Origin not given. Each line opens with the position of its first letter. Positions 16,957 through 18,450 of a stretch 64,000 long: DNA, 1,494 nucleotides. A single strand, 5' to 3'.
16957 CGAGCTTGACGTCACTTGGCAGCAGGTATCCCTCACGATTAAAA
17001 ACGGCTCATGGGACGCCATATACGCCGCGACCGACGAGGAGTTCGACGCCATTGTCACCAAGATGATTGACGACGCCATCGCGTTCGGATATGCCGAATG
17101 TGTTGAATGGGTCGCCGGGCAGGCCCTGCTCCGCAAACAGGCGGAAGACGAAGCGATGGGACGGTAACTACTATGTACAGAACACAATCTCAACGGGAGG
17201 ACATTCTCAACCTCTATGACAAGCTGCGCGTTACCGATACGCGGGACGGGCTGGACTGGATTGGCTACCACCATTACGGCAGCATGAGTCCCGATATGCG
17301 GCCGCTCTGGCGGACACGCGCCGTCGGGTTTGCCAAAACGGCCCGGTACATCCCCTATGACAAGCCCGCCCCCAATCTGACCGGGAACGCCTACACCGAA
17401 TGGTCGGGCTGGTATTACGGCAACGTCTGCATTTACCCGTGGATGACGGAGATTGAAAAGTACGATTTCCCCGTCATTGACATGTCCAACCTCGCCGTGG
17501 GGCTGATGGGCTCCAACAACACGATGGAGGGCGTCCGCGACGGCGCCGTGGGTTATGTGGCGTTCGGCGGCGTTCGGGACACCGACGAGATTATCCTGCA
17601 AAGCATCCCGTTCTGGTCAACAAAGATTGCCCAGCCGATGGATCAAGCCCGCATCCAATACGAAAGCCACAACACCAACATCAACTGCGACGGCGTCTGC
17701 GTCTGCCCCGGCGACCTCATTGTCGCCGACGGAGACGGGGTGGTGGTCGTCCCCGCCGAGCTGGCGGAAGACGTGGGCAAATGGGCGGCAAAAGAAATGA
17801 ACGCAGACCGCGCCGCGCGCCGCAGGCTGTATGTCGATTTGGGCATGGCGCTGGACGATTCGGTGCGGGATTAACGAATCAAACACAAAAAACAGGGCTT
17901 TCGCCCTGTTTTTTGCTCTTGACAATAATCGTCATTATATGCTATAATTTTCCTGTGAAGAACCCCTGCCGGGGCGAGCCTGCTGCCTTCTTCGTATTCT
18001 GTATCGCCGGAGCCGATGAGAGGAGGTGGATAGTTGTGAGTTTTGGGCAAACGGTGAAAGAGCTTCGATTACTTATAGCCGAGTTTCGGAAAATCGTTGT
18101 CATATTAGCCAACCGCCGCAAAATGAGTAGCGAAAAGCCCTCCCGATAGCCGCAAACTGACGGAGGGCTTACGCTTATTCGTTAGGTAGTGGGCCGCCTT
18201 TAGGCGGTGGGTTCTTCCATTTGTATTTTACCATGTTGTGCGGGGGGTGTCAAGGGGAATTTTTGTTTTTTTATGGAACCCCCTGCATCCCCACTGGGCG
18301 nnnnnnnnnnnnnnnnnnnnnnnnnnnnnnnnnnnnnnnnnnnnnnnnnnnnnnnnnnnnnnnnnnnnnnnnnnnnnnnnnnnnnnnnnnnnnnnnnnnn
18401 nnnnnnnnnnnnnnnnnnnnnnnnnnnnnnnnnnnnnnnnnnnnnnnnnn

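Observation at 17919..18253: Two convergent near-consensus promoters, both starting at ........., bracket a 261-bp segment: a sense/antisense RNA pair with a 37-codon sORF (type I TA-like)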

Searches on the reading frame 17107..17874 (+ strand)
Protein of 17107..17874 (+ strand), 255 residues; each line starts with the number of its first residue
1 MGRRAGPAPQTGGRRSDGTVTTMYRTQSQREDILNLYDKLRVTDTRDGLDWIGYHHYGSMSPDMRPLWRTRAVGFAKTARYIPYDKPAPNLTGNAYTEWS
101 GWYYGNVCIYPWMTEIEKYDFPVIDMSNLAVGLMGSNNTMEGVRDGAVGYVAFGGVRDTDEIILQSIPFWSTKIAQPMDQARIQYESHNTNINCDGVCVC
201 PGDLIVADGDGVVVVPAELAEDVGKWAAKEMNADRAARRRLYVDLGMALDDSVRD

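Call 11: search_protein_families(library=pfam, proteins=[window:17107-17874:+], max_evalue=0.01)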
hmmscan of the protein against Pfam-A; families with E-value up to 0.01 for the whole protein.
window:17107-17874:+ (255 aa): 1 family
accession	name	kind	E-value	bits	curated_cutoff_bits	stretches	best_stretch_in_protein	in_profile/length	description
PF03737.21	RraA-like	-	4e-20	73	24.5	1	58-214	15-152/152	Aldolase/RraA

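Call 12: find_encoding_contigs(protein=window:17107-17874:+, flank=3000, max_places=10)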
Protein window:17107-17874:+ (255 aa): no gene with exactly this product is on record in the collection.

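Call 13: find_related_loci(query=window:17107-17874:+, collection=genome_contigs, flank=4000)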
Query window:17107-17874:+ (255 aa) in genome_contigs; peptide patterns used: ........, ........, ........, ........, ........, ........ (x = any residue, [..] = any of these).
68 stretches matched a pattern; 8 encode a relative of the query (tblastn E <= 1e-3); 8 distinct loci.
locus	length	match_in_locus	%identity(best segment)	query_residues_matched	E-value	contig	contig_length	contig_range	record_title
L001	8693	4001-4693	85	23-253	2e-132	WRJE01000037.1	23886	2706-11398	MAG: Oscillospiraceae bacterium isolate Nt197P3bin72 Ga0082212_10003061, whole genome shotgun sequence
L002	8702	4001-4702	80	20-253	1e-131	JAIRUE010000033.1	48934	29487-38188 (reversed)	MAG: Oscillospiraceae bacterium isolate Cx337_bin19 k119_677502, whole genome shotgun sequence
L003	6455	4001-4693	85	23-253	2e-130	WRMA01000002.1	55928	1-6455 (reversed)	MAG: Oscillospiraceae bacterium isolate Th196P3bin6 Ga0099364_10000727, whole genome shotgun sequence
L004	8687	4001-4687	83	25-253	9e-127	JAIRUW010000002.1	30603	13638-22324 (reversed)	MAG: Oscillospiraceae bacterium isolate Ehx436_bin14 k119_208150, whole genome shotgun sequence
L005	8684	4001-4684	83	26-253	1e-126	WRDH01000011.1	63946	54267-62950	MAG: Oscillospiraceae bacterium isolate Lab288P3bin200 Ga0123353_10000276, whole genome shotgun sequence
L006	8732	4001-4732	77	10-253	1e-123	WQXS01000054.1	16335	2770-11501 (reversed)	MAG: Oscillospiraceae bacterium isolate Emb289P3bin50 Ga0123356_10003537, whole genome shotgun sequence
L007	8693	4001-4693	79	23-253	1e-119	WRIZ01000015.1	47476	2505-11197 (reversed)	MAG: Oscillospiraceae bacterium isolate Nt197P3bin64 Ga0082212_10000753, whole genome shotgun sequence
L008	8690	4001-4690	53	25-253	5e-81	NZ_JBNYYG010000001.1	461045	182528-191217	Paenibacillus macerans strain ZG23 ctg00001, whole genome shotgun sequence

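Call 16: find_encoding_contigs(protein=window:17173-17874:+, flank=3000, max_places=10)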
Protein window:17173-17874:+ (233 aa): 2 contigs read that carry it; 1 place shown.
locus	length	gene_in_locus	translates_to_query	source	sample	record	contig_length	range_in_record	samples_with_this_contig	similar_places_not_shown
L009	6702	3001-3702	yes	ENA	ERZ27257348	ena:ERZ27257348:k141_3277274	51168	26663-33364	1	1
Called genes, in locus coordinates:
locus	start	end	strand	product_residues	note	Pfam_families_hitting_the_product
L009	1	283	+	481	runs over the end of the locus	PF00528:BPD_transp_1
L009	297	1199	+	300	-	PF00528:BPD_transp_1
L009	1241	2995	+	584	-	-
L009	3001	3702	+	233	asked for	PF03737:RraA-like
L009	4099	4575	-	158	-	PF07963:N_methyl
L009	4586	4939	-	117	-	-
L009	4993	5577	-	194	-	-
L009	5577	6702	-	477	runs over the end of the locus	-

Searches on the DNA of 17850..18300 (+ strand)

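Call 4: search_rna_families(source=window, start=17850, end=18300, threshold=evalue, max_evalue=10, show_alignments=3)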
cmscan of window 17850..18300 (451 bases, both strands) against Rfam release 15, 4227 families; matches with E-value up to 10: 10.
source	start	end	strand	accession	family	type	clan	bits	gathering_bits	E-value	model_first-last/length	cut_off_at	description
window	17870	17932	+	RF02621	BSnc120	Gene; sRNA;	-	27.5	114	0.00028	1-88/88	no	Brucella sRNA 120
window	17877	17938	-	RF02058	STnc400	Gene;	-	23.4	80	0.032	1-125/125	no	Gammaproteobacterial sRNA STnc400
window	18239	18295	+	RF02221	sRNA-Xcc1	Gene; sRNA;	-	23.1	53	0.12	1-87/87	no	sRNA-Xcc1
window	17881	17952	-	RF02432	SpF25_sRNA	Gene; sRNA;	-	20.9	48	0.53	1-102/102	no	Streptococcus sRNA SpF25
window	17856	17951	+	RF01770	rimP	Cis-reg; leader;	-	19.2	47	1.1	1-102/102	no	Gammaprotebacteria rimP leader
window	18259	18279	+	RF01379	CRISPR-DR66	Gene; CRISPR;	CL00014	19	45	0.96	1-37/37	no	CRISPR RNA direct repeat element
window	17850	17917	+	RF02343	ar9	Gene; sRNA;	-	18.7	45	1.1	48-149/149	5'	Alphaproteobacterial sRNA ar9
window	17878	17954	-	RF02029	sraA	Gene; sRNA;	-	18.6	56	2.5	1-95/95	no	sraA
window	17871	17920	+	RF02066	STnc320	Gene; sRNA;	-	18.2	50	0.66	1-55/55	no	Salmonella enterica sRNA STnc320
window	18255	18291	-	RF01792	eiav_FSE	Cis-reg; frameshift_element;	-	11.3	40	5.2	1-35/35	no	ribosomal frameshift site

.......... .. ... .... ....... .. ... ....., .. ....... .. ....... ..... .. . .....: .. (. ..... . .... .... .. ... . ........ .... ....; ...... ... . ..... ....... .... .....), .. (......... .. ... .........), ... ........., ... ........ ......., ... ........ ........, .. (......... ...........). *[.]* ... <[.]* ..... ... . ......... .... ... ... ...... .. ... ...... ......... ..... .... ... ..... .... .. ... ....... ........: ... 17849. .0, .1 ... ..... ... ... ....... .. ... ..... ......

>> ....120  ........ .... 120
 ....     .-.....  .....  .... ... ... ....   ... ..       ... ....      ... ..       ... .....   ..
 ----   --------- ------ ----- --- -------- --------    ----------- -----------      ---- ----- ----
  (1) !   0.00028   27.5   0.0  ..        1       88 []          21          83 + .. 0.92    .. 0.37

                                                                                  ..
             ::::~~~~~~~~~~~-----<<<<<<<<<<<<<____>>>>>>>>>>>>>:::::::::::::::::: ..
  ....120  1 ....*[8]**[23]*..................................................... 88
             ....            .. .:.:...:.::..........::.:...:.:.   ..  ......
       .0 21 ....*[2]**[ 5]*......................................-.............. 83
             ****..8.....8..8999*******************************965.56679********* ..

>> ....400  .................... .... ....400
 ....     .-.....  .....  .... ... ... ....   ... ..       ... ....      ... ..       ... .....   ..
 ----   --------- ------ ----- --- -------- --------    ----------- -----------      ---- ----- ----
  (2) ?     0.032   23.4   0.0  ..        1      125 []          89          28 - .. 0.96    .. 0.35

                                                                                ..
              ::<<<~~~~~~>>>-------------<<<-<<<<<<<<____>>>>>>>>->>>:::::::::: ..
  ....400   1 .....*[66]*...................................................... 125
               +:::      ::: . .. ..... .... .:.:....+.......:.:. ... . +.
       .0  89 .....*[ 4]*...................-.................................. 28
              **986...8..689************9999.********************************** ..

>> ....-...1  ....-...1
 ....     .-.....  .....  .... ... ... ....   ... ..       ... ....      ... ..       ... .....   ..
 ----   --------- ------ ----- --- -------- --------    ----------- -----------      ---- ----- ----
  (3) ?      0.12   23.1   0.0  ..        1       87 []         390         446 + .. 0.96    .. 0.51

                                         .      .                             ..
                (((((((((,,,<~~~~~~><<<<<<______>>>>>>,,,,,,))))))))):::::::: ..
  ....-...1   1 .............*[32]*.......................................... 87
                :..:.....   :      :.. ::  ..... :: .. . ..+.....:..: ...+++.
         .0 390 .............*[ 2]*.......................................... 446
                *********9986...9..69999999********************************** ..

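Call 10: search_dna_similar(query=window:17900-18270:+, collection=phages, mode=distant, max_evalue=1)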
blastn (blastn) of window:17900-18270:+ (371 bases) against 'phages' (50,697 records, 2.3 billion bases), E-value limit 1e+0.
No match.

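Call 44: search_dna_similar(query=window:17900-18270:+, collection=plasmids, mode=distant, max_evalue=1)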
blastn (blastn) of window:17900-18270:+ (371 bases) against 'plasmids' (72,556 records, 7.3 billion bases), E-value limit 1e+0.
No match.

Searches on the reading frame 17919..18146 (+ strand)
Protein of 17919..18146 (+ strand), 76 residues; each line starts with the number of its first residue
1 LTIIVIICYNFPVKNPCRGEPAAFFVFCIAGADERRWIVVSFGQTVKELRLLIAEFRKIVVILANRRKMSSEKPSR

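Call 34: find_related_loci(query=window:17919-18146:+, collection=viral_contigs, flank=3000)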
Query window:17919-18146:+ (76 aa) in viral_contigs; peptide patterns used: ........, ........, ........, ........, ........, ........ (x = any residue, [..] = any of these).
10 stretches matched a pattern, but none encodes a relative of the query by tblastn (E <= 1e-3).

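Call 37: find_related_loci(query=window:17919-18146:+, collection=metagenome_contigs, flank=4000)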
Query window:17919-18146:+ (76 aa) in metagenome_contigs; peptide patterns used: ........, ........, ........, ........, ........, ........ (x = any residue, [..] = any of these).
445 stretches matched a pattern, but none encodes a relative of the query by tblastn (E <= 1e-3).

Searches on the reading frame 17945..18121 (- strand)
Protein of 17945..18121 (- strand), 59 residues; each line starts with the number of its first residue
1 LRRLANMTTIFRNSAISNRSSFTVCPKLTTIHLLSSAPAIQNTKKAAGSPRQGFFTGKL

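Call 59: search_protein_families(library=ncbifam, proteins=[window:17945-18121:-], max_evalue=1)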
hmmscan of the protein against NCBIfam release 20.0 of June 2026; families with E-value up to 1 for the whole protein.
window:17945-18121:- (59 aa): 0 families

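Call 60: search_protein_families(library=phrogs, proteins=[window:17945-18121:-], max_evalue=1)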
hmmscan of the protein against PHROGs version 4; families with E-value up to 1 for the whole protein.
window:17945-18121:- (59 aa): 0 families
